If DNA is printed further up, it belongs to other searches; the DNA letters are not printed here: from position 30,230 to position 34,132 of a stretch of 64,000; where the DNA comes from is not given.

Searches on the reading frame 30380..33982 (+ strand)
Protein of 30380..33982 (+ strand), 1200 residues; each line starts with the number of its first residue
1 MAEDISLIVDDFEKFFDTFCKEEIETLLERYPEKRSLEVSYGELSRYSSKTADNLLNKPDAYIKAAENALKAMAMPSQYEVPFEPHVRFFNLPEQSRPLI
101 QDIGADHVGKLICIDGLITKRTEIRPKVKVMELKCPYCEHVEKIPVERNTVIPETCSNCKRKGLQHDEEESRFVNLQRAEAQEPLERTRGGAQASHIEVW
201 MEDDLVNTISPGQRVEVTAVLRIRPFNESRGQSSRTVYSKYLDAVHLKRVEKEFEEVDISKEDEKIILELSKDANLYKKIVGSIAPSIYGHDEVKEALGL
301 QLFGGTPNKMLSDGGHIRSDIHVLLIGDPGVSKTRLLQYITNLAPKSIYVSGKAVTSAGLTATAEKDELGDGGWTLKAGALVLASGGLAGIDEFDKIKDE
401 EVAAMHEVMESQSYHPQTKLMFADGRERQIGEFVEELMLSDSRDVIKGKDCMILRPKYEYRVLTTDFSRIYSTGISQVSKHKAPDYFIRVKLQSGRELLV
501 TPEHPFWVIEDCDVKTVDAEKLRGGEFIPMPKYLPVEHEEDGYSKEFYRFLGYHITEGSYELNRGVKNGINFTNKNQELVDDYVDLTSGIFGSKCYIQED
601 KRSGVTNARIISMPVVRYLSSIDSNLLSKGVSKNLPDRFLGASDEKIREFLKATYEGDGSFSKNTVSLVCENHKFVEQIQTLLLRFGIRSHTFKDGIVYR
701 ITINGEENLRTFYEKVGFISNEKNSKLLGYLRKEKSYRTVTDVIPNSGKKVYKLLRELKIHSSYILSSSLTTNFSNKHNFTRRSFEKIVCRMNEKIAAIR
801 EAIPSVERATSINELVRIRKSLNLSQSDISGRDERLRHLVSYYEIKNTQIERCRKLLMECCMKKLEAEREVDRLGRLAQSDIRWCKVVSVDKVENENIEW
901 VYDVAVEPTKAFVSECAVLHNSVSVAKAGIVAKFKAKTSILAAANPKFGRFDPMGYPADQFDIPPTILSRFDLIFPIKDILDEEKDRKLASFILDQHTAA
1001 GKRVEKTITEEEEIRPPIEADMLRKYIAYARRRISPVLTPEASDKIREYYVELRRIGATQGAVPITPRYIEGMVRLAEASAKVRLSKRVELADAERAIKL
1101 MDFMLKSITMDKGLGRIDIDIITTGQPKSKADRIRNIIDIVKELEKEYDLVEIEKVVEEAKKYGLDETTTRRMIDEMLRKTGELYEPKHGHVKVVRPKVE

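Call 49: search_protein_families(library=pfam, proteins=[window:30380-33982:+])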
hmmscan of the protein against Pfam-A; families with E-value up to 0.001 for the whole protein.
window:30380-33982:+ (1200 aa): 8 families
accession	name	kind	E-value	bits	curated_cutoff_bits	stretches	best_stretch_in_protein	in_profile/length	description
PF00493.29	MCM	-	8.2e-79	264.3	23.3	2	264-413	2-149/224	MCM P-loop domain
PF17855.7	MCM_lid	-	2.4e-26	92.4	27.4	1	1021-1102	1-84/87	MCM AAA-lid domain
PF17207.9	MCM_OB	-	9.6e-26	90.4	24.8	1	100-224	2-125/126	MCM OB domain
PF14528.11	LAGLIDADG_3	-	2.9e-20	72.8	22.5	2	646-717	2-82/82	LAGLIDADG-like domain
PF14890.11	Intein_splicing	-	5.2e-19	69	35.8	1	421-921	2-155/155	Intein splicing domain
PF14551.11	MCM_N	-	5.8e-08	33.5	24.9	1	11-89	3-93/95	MCM N-terminal domain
PF07728.20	AAA_5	-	1.6e-05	25.3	22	1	322-417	1-100/139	AAA domain (dynein-related subfamily)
PF21120.3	MCM_WH_arc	-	0.00015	22.1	26.1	1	1132-1193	1-63/63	Archaeal MCM, winged-helix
